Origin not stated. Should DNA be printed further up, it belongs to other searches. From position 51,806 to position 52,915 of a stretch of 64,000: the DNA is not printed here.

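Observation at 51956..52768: Stand-alone gene encoding a 22-residue tandem-repeat protein (apolipoprotein/LEA-like periodicity)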

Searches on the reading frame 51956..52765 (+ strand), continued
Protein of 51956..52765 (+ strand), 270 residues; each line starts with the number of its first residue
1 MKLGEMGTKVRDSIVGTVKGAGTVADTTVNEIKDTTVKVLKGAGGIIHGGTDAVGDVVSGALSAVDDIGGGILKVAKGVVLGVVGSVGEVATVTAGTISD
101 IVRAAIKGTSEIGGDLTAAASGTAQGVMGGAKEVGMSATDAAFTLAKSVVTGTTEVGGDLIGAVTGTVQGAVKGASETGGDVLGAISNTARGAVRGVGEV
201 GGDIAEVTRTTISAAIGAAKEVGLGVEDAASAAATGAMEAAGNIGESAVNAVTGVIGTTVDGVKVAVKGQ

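Call 82: search_protein_families(library=ncbifam, proteins=[L091:6214-7983:+, L091:8913-12266:+, L011:8654-10105:+, L007:6476-7996:+, L006:2280-5420:+], max_evalue=1e-10)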
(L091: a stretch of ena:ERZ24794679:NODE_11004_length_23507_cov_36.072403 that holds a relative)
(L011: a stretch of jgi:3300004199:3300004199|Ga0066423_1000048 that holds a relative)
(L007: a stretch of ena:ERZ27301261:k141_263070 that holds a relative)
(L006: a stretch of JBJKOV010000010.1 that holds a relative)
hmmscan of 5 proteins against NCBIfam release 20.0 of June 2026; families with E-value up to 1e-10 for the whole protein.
L091:6214-7983:+ (590 aa): 3 families
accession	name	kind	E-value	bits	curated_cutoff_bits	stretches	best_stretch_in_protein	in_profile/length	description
NF041090.1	Cyc-maltodext_AglB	equivalog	1.6e-13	50.3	540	0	213-353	103-243/470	cyclomaltodextrinase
TIGR02403.1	trehalose_treC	equivalog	9.8e-12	44.3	799.05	0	134-255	6-109/544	alpha,alpha-phosphotrehalase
TIGR02456.1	treS_nterm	equivalog_domain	1.5e-11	43.5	678.35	0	136-291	9-147/539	maltose alpha-D-glucosyltransferase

L091:8913-12266:+ (1118 aa): 18 families
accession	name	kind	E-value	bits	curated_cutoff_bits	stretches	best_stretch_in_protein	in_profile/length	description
TIGR02456.1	treS_nterm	equivalog_domain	9.2e-269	892.4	678.35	1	17-552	2-538/539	maltose alpha-D-glucosyltransferase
TIGR02457.1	TreS_Cterm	hypoth_equivalog_domain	1.8e-135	452.6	375.05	1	575-1114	11-529/529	putative maltokinase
TIGR02403.1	trehalose_treC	equivalog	8e-86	288.8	799.05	2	18-246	2-236/544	alpha,alpha-phosphotrehalase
NF051899.1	BetGalacBglAAgro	equivalog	1.5e-80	271.1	900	2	17-220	2-204/537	beta-galactosidase BglA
NF008183.0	PRK10933.1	subfamily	2.7e-78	264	535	2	13-218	3-205/551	alpha,alpha-phosphotrehalase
NF041090.1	Cyc-maltodext_AglB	equivalog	1.5e-39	136.1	540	1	40-214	62-207/470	cyclomaltodextrinase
NF008051.0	PRK10785.1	equivalog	4.3e-39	134.2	568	1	40-239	176-360/607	maltodextrin glucosidase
NF041321.1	Alpha-amyl_MalA_Halo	equivalog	8.3e-35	120.3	875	1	11-156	250-390/666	alpha-amylase MalA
NF011293.0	PRK14705.1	equivalog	5e-32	110.5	2376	1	964-1115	332-471/1224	1,4-alpha-glucan branching enzyme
TIGR02402.1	trehalose_TreZ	equivalog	3.2e-25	88.4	538.8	1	17-116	91-186/545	malto-oligosyltrehalose trehalohydrolase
NF011083.0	PRK14510.1-2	equivalog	2.3e-21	75.1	1322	1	40-215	220-383/1186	bifunctional glycogen debranching protein GlgX/4-alpha-glucanotransferase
NF041273.1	GlcN_kinase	equivalog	3.7e-18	65.9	550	1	868-1113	177-390/391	glucosamine kinase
NF008967.0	PRK12313.1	equivalog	1.4e-17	63.3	577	1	19-118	146-247/633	1,4-alpha-glucan branching protein GlgB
TIGR02401.1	trehalose_TreY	equivalog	1.2e-14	53.6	498.65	1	45-147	18-124/838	malto-oligosyltrehalose synthase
NF003811.1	PRK05402.1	equivalog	3e-13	49.2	741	0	18-120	137-242/619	1,4-alpha-glucan branching protein GlgB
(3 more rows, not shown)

L011:8654-10105:+ (484 aa): 1 family
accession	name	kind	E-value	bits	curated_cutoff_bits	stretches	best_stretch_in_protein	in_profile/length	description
TIGR02946.1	acyl_WS_DGAT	subfamily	1.2e-118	396.9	309.95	1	10-456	3-450/453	wax ester/triacylglycerol synthase family O-acyltransferase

L007:6476-7996:+ (507 aa): 15 families
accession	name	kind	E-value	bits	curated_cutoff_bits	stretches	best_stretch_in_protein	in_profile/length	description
NF006799.0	PRK09302.1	equivalog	2.4e-88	297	408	1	11-501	8-494/515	circadian clock protein KaiC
TIGR02655.1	circ_KaiC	equivalog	7.3e-61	206.3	546.25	1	20-494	2-477/484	circadian clock protein KaiC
TIGR03880.1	KaiC_arch_3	hypoth_equivalog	4.1e-57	193.3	249.45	2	24-244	1-218/224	KaiC domain-containing protein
TIGR03877.1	thermo_KaiC_1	hypoth_equivalog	4.1e-48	163.9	307.25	2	18-245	1-234/238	KaiC domain-containing protein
TIGR03881.1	KaiC_arch_4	hypoth_equivalog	1.8e-39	135.8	247.8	2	19-238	1-222/231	KaiC domain-containing protein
NF004723.0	PRK06067.1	subfamily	3.3e-22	79.2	194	1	258-477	13-234/243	flagellar accessory protein FlaH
TIGR00416.1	sms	equivalog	4.9e-20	71.7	403.05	0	6-151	61-182/454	DNA repair protein RadA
TIGR02237.1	recomb_radB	equivalog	6.2e-19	68.7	172.4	1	268-475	1-208/210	DNA repair and recombination protein RadB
NF052589.1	ArlH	equivalog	1.9e-18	67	215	0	34-226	14-204/229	archaellum protein ArlH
TIGR03600.1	phage_DnaB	exception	4.1e-17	62.3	498.65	0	19-94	175-252/421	phage replicative helicase, DnaB family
NF006861.0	PRK09361.1-1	equivalog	1.6e-14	54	278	0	259-414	3-167/235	DNA repair and recombination protein RadB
NF005852.0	PRK07773.1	equivalog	9.4e-14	50.6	780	0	251-328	190-267/886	replicative DNA helicase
TIGR03878.1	thermo_KaiC_2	hypoth_equivalog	2.4e-13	50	232.2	0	274-441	31-204/259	KaiC domain-containing protein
NF004629.0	PRK05973.1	equivalog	9.3e-13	47.7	156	0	272-414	57-192/237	DNA helicase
TIGR00665.1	DnaB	equivalog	1.6e-11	43.7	385.25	0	251-334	168-251/435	replicative DNA helicase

L006:2280-5420:+ (1047 aa): 19 families
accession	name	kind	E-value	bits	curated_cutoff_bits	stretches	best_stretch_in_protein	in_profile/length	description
TIGR01522.1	ATPase-IIA2_Ca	equivalog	1.5e-178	595.3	798.3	1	139-1029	9-851/854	calcium-transporting P-type ATPase, PMR1-type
TIGR01116.1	ATPase-IIA1_Ca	equivalog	4.3e-158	527.8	703.4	1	185-1025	3-795/799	calcium-translocating P-type ATPase, SERCA-type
TIGR01106.1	ATPase-IIC_X-K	subfamily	8.2e-121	404.6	946.1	2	139-711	22-605/997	Na,H/K antiporter P-type ATPase subunit alpha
TIGR01517.1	ATPase-IIB_Ca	equivalog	4.6e-112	375.8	507.05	1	111-963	12-819/882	calcium-translocating P-type ATPase, PMCA-type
TIGR01523.1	ATPase-IID_K-Na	equivalog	2.8e-108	362.9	645.05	3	497-903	426-835/997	potassium/sodium efflux P-type ATPase, fungal-type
TIGR01647.1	ATPase-IIIA_H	equivalog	1.1e-103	347.9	615.5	2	153-474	1-309/755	plasma-membrane proton-efflux P-type ATPase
TIGR01524.1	ATPase-IIIB_Mg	equivalog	8.4e-98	328.3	610.75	2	142-470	23-355/867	magnesium-translocating P-type ATPase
NF011702.0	PRK15122.1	subfamily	3.5e-81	273.4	975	2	108-468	11-390/907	magnesium-translocating P-type ATPase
TIGR01494.1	ATPase_P-type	subfamily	1.7e-80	270.8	62.3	2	213-476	1-236/478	HAD-IC family P-type ATPase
TIGR01525.1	ATPase-IB_hvy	subfamily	4.7e-67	227.1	346.25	2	194-473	4-270/560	heavy metal translocating P-type ATPase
TIGR01512.1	ATPase-IB2_Cd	subfamily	8.8e-52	176.4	313.5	2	194-472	4-255/494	cadmium family heavy metal-translocating P-type ATPase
TIGR01657.1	P-ATPase-V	hypoth_equivalog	3.5e-51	173.8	618.25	2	104-473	85-470/1055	ATP13A2 family polyamine export P-type ATPase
TIGR01511.1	ATPase-IB1_Cu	subfamily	4.8e-47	161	397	2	213-473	48-283/542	copper-translocating P-type ATPase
NF008262.1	PRK11033.1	equivalog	1.1e-42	146.4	1005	2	195-474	182-448/731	zinc/cadmium/mercury/lead-transporting ATPase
NF033775.1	P_type_ZntA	exception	2e-36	125.6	1240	2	194-474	186-453/732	Zn(II)/Cd(II)/Pb(II) translocating P-type ATPase ZntA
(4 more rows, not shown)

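Call 86: search_protein_families(library=pfam, proteins=[L006:172-489:-, L006:646-1020:+, L006:1016-1492:+, L006:1558-2271:+, L015:1341-1580:+, L015:1742-2494:+, L091:4842-5747:+], max_evalue=0.01)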
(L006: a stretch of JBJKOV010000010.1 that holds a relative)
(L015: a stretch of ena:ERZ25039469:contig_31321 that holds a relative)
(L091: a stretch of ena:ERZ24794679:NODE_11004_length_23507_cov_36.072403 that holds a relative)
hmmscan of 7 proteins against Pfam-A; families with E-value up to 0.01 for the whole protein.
L006:172-489:- (106 aa): 2 families
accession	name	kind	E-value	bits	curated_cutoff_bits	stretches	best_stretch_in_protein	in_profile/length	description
PF19991.5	HMA_2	-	9.4e-06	26.1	30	1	19-81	9-67/154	Heavy metal associated domain 2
PF00403.32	HMA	-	0.0024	18.7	24.8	1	58-84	25-54/62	Heavy-metal-associated domain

L006:646-1020:+ (125 aa): 1 family
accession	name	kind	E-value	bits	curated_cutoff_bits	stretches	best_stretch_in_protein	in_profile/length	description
PF17195.9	DUF5132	-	4.4e-13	49.5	25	1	36-78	1-43/47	Protein of unknown function (DUF5132)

L006:1016-1492:+ (159 aa): 1 family
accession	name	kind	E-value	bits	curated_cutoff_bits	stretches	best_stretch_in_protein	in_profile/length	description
PF19991.5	HMA_2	-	8.3e-12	45.8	30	1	9-148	10-152/154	Heavy metal associated domain 2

L006:1558-2271:+ (238 aa): 0 families

L015:1341-1580:+ (80 aa): 0 families

L015:1742-2494:+ (251 aa): 0 families

L091:4842-5747:+ (302 aa): 1 family
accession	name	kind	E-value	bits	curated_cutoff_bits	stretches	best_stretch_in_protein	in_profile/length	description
PF00582.32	Usp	-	2.3e-44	151.8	24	2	2-143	4-141/141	Universal stress protein family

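Call 90: predict_structure(alignment_id=A8)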
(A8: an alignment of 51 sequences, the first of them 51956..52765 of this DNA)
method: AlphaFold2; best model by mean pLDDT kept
length: 270 residues; sequences in the alignment: 51
mean_pLDDT: 84.6   pTM: 0.75
mean pLDDT of the five models: 84.6, 82.5, 79.9, 76.5, 73.8
residues with pLDDT >= 90: 127; 70-90: 107; 50-70: 34; < 50: 2
segments of 3 or more residues with pLDDT < 50: none
pLDDT, mean of each block of 10 residues (from residue 1): 68 68 66 72 59 76 75 76 72 79 87 88 88 88 92 92 95 93 96 96 97 97 96 97 97 95 80
secondary structure, 60 per line:
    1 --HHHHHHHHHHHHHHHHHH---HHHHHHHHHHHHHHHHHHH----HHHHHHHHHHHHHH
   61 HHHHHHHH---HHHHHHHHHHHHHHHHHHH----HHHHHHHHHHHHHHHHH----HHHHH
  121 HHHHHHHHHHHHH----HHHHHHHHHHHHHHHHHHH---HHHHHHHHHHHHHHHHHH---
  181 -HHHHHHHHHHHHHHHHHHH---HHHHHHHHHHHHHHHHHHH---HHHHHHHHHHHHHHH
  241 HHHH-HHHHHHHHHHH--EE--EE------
elements in order: H3-20 H24-42 H47-68 H72-90 H95-111 H116-133 H138-156 H160-177 H182-200 H204-222 H226-244 H246-256

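Call 92: fold_search(model_id=the predicted structure, library=pdb)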
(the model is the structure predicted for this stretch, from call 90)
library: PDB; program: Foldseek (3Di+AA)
matches with E <= 10: 647; with E <= 0.001: 4
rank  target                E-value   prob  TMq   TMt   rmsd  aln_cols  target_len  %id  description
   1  8cwy_A                1.5e-08  1.00  0.83  0.51   2.7       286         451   17  Accurate computational design of genetically encoded 3D protein crystals (released 2023-11-01)
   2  8cws_A                1.7e-07  1.00  0.52  0.33  13.3       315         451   16  Accurate computational design of genetically encoded 3D protein crystals (released 2023-11-01)
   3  5cwb                  2.5e-05  1.00  0.36  0.46   9.9       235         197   14  Crystal structure of de novo designed helical repeat protein DHR4 (released 2015-12-16)
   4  7mwr_B                5.9e-05  1.00  0.34  0.36  10.1       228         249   13  Structure of De Novo designed beta sheet heterodimer LHD101A53/B4 (released 2022-01-19)
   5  5cwd                  1.0e-03  1.00  0.41  0.57   4.8       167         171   20  Crystal structure of de novo designed helical repeat protein DHR7 (released 2015-12-16)
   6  6vfi_A                1.7e-03  1.00  0.41  0.55  11.4       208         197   14  De novo designed octahedral nanoparticle O43_dn18 (released 2020-08-12)
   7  7udk_A                2.0e-03  1.00  0.41  0.58   4.8       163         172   19  Crystal structure of designed helical repeat protein RPB_LRP2_R4 bound to LRPx4 peptide (released 2023-03-22)
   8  8ga7                  2.1e-03  0.92  0.22  0.15  16.9       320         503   15  Geometrically programmable nanomaterial construction using regularized protein building blocks (released 2024-03-13)
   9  5i9g_C                2.4e-03  0.30  0.11  0.09  19.8       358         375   12  Crystal structure of designed pentatricopeptide repeat protein dPPR-U8C2 in complex with its target RNA U8C2 (released 2016-04-27)
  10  8g9k_B                3.5e-03  0.99  0.26  0.31  11.9       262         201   16  Geometrically programmable nanomaterial construction using regularized protein building blocks (released 2024-03-13)
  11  8g9j                  1.2e-02  0.96  0.25  0.31  12.7       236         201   16  Geometrically programmable nanomaterial construction using regularized protein building blocks (released 2024-03-13)
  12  8g9k_A                1.3e-02  0.97  0.28  0.35  10.7       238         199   16  Geometrically programmable nanomaterial construction using regularized protein building blocks (released 2024-03-13)
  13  5h2w_A                1.5e-02  0.87  0.26  0.20  13.6       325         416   14  Crystal structure of the karyopherin Kap60p bound to the SUMO protease Ulp1p (150-340) (released 2016-12-14)
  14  6w2q                  1.7e-02  0.99  0.30  0.39  11.2       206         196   18  Junction 34, DHR53-DHR4 (released 2020-04-15)
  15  9mg8_B                4.4e-02  0.33  0.18  0.15  21.0       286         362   14  Crystal Structure of b-iTHR-110 (released 2025-12-17)
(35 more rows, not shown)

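Call 94: search_dna_similar(query=window:51956-52765:+, collection=plasmids, mode=protein, max_evalue=0.001, max_rows=15)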
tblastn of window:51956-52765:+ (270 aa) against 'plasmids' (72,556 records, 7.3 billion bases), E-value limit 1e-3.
No match.

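Call 97: search_protein_families(library=pfam, alignment_id=A9, max_evalue=0.001)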
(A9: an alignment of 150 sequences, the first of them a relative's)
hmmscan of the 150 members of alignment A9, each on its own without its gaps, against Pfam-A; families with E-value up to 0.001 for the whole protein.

A. member 1, P0001 (442 aa): 1 family
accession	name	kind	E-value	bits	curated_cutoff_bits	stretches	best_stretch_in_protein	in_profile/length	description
PF00072.30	Response_reg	-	0.00071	20.2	30.2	0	6-112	3-110/111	Response regulator receiver domain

B. families by the number of members that match (of 150 scanned): 18 families
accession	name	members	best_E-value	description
PF00072.30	Response_reg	10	6.5e-10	Response regulator receiver domain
PF03631.20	Virul_fac_BrkB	9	5e-43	Virulence factor BrkB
PF04367.18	DUF502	1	1e-24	Protein of unknown function (DUF502)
PF00171.27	Aldedh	1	4.3e-24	Aldehyde dehydrogenase family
PF24307.1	DUF7486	1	2.1e-14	Family of unknown function (DUF7486)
PF00690.31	Cation_ATPase_N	1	2.3e-14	Cation transporter/ATPase, N-terminus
PF00583.31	Acetyltransf_1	1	8.3e-13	Acetyltransferase (GNAT) family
PF02922.24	CBM_48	1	8e-11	Carbohydrate-binding module 48 (Isoamylase N-terminal domain)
PF16561.11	AMPK1_CBM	1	1.3e-10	Glycogen recognition site of AMP-activated protein kinase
PF11154.13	DUF2934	1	1.9e-10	Protein of unknown function (DUF2934)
PF13508.13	Acetyltransf_7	1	3.4e-07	Acetyltransferase (GNAT) domain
PF08445.16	FR47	1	1.6e-06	FR47-like protein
PF11098.13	Chlorosome_CsmC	1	5e-05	Chlorosome envelope protein C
PF05995.18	CDO_I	1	0.00015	Cysteine dioxygenase type I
PF06911.18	Senescence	1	0.00018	Senescence domain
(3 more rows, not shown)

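Call 98: search_solved_structures(query=A6, max_evalue=10, show_alignments=0)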
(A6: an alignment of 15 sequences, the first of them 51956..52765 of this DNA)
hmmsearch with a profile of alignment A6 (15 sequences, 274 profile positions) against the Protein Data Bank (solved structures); distinct sequences matched with E-value up to 10: 4.
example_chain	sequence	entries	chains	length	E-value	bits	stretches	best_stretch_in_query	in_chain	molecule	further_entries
7udk_A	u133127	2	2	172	0.041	16.5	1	106-246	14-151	Designed helical repeat protein (DHR) RPB_LRP2_R4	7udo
7fac_A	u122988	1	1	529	0.37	13.4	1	14-78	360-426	Non-structural protein 2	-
4uos_A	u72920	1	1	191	0.45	13.1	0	4-81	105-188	DESIGNED HELICAL BUNDLE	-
5cwd_A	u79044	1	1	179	1.2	11.7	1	117-256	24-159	Designed helical repeat protein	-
